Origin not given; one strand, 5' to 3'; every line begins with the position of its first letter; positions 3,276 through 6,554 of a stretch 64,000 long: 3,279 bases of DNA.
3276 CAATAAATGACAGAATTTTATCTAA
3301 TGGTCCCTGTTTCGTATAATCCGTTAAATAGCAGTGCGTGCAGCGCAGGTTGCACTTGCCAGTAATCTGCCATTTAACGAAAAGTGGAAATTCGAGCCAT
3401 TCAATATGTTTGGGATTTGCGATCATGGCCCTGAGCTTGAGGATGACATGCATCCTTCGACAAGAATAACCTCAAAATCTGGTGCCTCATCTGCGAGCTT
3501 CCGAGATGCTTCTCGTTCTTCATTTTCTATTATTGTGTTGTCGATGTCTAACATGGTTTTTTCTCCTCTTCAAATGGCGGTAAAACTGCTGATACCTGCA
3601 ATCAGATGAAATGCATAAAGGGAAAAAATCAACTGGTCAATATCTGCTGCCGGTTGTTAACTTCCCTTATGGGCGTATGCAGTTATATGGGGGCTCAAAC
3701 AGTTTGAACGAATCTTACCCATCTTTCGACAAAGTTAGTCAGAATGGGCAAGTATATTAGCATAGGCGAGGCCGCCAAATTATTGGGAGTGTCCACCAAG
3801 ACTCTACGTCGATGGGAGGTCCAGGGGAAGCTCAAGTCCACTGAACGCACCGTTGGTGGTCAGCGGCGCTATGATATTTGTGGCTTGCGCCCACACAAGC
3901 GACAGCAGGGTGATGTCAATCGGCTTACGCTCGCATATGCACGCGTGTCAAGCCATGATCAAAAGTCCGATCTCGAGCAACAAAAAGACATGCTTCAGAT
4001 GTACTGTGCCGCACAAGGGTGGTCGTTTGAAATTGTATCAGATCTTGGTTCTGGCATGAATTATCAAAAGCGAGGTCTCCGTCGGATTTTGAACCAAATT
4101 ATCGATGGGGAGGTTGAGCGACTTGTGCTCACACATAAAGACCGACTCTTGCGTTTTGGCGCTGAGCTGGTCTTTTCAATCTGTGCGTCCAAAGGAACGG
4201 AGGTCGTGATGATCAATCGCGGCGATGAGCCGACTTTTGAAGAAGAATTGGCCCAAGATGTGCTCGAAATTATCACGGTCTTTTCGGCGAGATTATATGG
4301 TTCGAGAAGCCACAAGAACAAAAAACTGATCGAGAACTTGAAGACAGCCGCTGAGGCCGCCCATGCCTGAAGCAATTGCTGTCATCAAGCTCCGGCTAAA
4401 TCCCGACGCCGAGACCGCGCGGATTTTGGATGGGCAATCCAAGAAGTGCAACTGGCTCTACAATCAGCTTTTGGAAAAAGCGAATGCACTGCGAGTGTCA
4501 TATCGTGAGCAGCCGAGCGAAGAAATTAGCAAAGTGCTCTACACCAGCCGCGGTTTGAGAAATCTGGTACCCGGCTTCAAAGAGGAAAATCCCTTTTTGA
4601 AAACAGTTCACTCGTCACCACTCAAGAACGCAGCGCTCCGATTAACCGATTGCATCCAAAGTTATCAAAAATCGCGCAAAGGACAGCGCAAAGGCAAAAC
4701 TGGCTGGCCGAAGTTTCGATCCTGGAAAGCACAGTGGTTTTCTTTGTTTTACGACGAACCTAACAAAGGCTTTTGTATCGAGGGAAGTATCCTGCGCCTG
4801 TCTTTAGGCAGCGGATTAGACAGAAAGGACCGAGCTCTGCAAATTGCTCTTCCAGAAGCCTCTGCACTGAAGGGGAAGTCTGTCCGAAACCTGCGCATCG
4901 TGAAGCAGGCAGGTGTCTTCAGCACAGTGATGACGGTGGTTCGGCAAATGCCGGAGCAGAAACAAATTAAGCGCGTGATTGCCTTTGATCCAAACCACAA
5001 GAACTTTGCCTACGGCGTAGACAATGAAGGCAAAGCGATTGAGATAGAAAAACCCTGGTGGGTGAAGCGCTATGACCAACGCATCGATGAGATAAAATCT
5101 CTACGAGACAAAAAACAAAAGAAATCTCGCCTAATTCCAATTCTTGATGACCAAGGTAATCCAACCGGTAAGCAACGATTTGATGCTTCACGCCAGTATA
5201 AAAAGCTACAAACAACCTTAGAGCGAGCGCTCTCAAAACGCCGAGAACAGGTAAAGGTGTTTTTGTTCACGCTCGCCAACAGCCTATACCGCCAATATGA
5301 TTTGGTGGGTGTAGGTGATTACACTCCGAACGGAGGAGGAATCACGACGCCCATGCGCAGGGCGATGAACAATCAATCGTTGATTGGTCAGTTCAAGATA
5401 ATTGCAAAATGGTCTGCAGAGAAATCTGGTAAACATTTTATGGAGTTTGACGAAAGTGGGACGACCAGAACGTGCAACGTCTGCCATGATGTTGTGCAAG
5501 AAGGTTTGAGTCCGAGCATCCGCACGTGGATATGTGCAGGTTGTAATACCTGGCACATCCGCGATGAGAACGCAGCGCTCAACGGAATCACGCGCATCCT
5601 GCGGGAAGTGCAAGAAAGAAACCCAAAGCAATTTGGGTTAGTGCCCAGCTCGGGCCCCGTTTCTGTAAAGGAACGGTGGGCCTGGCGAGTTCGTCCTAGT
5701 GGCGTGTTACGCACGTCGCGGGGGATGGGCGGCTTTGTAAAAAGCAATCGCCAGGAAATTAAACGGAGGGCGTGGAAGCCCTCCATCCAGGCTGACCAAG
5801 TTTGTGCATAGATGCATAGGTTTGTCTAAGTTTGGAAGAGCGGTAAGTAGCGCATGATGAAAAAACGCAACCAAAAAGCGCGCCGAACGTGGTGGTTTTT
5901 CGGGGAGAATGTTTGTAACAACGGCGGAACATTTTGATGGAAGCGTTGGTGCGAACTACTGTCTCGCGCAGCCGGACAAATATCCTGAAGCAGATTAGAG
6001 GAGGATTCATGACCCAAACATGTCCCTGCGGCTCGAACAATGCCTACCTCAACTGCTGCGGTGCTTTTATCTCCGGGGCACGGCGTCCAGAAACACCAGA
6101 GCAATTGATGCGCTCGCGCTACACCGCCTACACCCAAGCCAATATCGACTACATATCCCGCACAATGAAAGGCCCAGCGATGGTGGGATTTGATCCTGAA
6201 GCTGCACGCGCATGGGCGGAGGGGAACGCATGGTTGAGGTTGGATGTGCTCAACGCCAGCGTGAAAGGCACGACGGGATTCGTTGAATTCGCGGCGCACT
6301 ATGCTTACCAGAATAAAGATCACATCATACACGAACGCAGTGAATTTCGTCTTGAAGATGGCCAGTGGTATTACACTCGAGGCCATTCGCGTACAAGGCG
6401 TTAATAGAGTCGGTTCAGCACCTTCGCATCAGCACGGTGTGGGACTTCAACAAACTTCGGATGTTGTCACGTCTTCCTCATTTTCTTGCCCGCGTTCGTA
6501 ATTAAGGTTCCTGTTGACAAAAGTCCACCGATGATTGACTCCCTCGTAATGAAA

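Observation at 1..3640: Compact RiPP-like operon with a hidden 43-aa precursor, two radical SAM enzymes and an MFS exporter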

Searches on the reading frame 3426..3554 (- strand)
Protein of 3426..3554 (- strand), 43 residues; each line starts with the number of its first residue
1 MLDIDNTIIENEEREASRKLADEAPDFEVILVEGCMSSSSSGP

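Call 7: search_protein_families(library=pfam, proteins=[window:3426-3554:-], max_evalue=0.1)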
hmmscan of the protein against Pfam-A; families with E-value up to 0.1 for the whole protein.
seq(43 aa): 0 families

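Call 8: search_protein_families(library=ncbifam, proteins=[window:3426-3554:-], max_evalue=0.1)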
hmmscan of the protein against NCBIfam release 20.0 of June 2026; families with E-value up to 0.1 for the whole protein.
seq(43 aa): 1 family
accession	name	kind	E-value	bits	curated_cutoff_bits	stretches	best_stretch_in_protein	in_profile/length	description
TIGR01662.1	HAD-SF-IIIA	subfamily_domain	0.078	13.1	44.6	1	1-26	4-32/141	HAD-IIIA family hydrolase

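Call 19: list_cluster_members(proteins=[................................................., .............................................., window:3426-3554:-, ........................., P0001])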
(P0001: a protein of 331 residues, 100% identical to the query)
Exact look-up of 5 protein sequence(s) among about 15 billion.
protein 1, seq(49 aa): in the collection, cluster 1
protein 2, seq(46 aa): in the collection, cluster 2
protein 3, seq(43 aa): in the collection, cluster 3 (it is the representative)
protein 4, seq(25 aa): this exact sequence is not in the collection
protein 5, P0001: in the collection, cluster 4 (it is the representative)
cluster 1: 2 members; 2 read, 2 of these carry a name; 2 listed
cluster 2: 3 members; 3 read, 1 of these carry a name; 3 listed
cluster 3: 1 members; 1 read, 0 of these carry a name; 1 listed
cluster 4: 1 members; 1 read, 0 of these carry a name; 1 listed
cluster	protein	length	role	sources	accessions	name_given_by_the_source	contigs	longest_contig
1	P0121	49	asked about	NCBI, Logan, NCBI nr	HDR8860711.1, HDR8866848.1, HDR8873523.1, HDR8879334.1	hypothetical protein [Burkholderia territorii]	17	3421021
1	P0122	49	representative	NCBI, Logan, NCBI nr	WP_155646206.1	hypothetical protein [Burkholderia diffusa]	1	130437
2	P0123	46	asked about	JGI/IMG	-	hypothetical protein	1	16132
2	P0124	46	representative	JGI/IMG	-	-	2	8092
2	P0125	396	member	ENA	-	-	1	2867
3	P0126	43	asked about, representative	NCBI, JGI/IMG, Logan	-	-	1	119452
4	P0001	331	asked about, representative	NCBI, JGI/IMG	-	-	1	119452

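Call 21: find_homologous_proteins(query=A2, max_evalue=10)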
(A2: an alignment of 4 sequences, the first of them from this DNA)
Query A2 (4 sequences) (43 aa, profile of the alignment): 19 proteins with E <= 10 among 20 candidates.
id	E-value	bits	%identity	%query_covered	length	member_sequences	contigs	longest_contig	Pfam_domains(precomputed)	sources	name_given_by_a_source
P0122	2.7e-19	87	67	42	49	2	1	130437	-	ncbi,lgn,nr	ncbi:hypothetical protein [Burkholderia diffusa]|nr:hypothetical protein [Burkholderia diffusa]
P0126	1.8e-17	81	100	100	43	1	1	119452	-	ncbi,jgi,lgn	-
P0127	1.8e-16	78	42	84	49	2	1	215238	-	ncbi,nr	ncbi:hypothetical protein [Burkholderia sp. SCN-KJ]|nr:hypothetical protein [Burkholderia sp. SCN-KJ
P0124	5.1e-16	76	53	44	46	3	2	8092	-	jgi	-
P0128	2.9e-15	74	67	42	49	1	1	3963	-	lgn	-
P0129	7.8e-15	72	45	72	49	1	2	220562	-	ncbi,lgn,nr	ncbi:hypothetical protein [Burkholderia territorii]|nr:hypothetical protein [Burkholderia territorii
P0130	2.0e-12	65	72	42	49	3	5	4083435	-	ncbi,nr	ncbi:hypothetical protein L0Z42_00765 [Burkholderia multivorans]|nr:hypothetical protein [Burkholder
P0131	2.8e-12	64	61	42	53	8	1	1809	-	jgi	-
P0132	6.3e-12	63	61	42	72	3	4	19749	-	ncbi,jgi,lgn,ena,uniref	ncbi:hypothetical protein [Burkholderia ambifaria]|uniref:hypothetical protein n=1 Tax=Burkholderia 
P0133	9.1e-12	63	61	42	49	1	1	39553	-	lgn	-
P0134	2.9e-11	61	61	42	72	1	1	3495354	-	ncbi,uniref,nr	ncbi:hypothetical protein MK974_15510 [Burkholderia ambifaria]|uniref:hypothetical protein n=1 Tax=B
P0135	2.2e-9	55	63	44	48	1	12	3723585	-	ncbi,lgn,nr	ncbi:hypothetical protein [Burkholderia sp. JP2-270]|nr:hypothetical protein [Burkholderia sp. JP2-2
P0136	3.8e-9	54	44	74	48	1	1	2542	-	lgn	-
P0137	4.8e-9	54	67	42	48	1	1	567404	-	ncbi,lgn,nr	ncbi:hypothetical protein [Burkholderia pyrrocinia]|nr:hypothetical protein [Burkholderia pyrrocinia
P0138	8.6e-9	53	52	63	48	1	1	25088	-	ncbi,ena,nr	ncbi:MAG TPA: hypothetical protein VJR91_20610 [Burkholderia sp.]|nr:hypothetical protein [Burkholde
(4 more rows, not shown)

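Call 27: find_encoding_contigs(protein=P0126, flank=10000, max_places=2)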
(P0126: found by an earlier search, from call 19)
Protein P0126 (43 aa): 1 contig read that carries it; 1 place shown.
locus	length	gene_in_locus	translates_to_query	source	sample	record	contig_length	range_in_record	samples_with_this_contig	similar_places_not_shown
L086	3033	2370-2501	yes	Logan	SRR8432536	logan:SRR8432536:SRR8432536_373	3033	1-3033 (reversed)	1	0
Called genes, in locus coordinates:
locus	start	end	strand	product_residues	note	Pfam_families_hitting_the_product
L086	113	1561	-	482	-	PF01385:OrfB_IS605 (faint), PF07282:Cas12f1-like_TNB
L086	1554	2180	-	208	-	PF00376:MerR, PF12728:HTH_17 (weak), PF13411:MerR_1, PF00239:Resolvase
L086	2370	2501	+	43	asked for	-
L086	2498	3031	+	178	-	?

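Call 74: search_protein_families(library=ncbifam, alignment_id=A8, max_evalue=10)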
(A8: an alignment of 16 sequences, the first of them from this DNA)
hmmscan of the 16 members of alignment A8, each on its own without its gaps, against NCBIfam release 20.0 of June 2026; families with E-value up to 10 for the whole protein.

A. member 1, seq(43 aa): 1 family
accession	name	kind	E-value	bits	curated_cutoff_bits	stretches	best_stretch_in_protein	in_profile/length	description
TIGR01662.1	HAD-SF-IIIA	subfamily_domain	0.078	13.1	44.6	1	1-26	4-32/141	HAD-IIIA family hydrolase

B. families by the number of members that match (of 16 scanned): 3 families
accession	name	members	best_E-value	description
NF003447.0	PRK04998.1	1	0.025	DUF493 family protein YbeD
NF004842.0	PRK06193.1-3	1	0.051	hypothetical protein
TIGR01662.1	HAD-SF-IIIA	1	0.078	HAD-IIIA family hydrolase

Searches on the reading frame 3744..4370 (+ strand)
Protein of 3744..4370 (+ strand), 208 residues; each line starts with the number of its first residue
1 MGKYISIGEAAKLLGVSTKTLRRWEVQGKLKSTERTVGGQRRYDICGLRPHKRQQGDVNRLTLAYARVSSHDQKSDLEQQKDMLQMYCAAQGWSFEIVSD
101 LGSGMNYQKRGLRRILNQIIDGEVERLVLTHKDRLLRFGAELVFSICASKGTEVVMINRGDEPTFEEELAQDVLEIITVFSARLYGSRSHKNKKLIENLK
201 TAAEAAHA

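Call 7: search_protein_families(library=pfam, proteins=[window:3744-4370:+], max_evalue=0.1)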
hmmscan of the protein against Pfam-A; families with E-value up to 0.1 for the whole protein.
window:3744-4370:+ (208 aa): 12 families
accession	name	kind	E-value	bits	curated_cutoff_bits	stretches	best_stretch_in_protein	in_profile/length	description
PF00239.26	Resolvase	-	2.7e-20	73.4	23.3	1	63-193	2-136/145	Resolvase, N terminal domain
PF00376.29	MerR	-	1.2e-14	54.2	28.2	1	6-43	1-38/38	MerR family regulatory protein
PF13411.12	MerR_1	-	5e-09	36.6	21.6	1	6-44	2-39/69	MerR HTH family regulatory protein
PF12728.13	HTH_17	-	1.3e-07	32.2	27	1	4-43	1-38/51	Helix-turn-helix domain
PF07453.19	NUMOD1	-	0.0095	16.6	22.8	1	2-22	14-34/37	NUMOD1 domain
PF13384.12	HTH_23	-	0.011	15.9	24.6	1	6-24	19-37/50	Homeodomain-like domain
PF13518.12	HTH_28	-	0.014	15.9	25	1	6-25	14-33/52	Helix-turn-helix domain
PF08220.18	HTH_DeoR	-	0.018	15.2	21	1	4-23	14-33/57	DeoR-like helix-turn-helix domain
PF13551.12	HTH_29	-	0.02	15.4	28.1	0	7-24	15-32/64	Winged helix-turn helix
PF13338.12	AbiEi_4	-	0.021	15.3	25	1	4-30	13-38/49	Transcriptional regulator, AbiEi antitoxin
PF02954.25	HTH_8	-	0.026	14.7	22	1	7-23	21-37/42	Bacterial regulatory protein, Fis family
PF01381.28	HTH_3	-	0.053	14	23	0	5-25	10-30/55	Helix-turn-helix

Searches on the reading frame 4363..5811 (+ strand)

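Call 7: search_protein_families(library=pfam, proteins=[window:4363-5811:+], max_evalue=0.1)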
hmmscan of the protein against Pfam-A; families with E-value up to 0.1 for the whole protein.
window:4363-5811:+ (482 aa): 3 families
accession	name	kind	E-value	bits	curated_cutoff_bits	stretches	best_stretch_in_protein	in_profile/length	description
PF07282.18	Cas12f1-like_TNB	-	2e-12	47.5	26.3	1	342-407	2-59/60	Cas12f1-like, TNB domain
PF01385.25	OrfB_IS605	-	1.8e-05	25.4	30.5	1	193-319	6-110/120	Probable transposase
PF13842.12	zf-Tnp_2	-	0.069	14.1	24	0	354-395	2-45/60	DDE_Tnp_1-like zinc finger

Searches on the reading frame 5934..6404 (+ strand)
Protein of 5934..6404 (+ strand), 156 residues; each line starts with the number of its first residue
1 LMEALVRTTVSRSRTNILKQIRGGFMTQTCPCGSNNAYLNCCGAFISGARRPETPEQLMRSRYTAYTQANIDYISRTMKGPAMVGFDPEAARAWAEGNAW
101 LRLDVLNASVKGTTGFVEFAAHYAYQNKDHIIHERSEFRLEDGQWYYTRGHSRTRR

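Call 78: search_protein_families(library=ncbifam, proteins=[window:5934-6404:+], max_evalue=0.00001)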
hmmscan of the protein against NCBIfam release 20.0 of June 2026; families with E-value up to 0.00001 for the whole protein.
window:5934-6404:+ (156 aa): 6 families
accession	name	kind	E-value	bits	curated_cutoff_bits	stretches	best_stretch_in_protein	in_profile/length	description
NF002449.0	PRK01617.1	equivalog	2.6e-28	99.3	141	1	26-151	1-130/154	hypothetical protein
NF002486.0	PRK01752.1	equivalog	1.3e-27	96.7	120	1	26-148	5-128/157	YchJ family protein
NF001213.0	PRK00183.1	equivalog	1.7e-27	96.4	158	1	27-148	3-126/157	hypothetical protein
NF002592.0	PRK02250.1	equivalog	5.3e-25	88.4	158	1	27-151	2-127/167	hypothetical protein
NF002502.0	PRK01842.1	equivalog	8.7e-22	77.8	188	1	27-151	11-146/150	hypothetical protein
NF003262.0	PRK04233.1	equivalog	7.3e-18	64.9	204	1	27-148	7-126/129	hypothetical protein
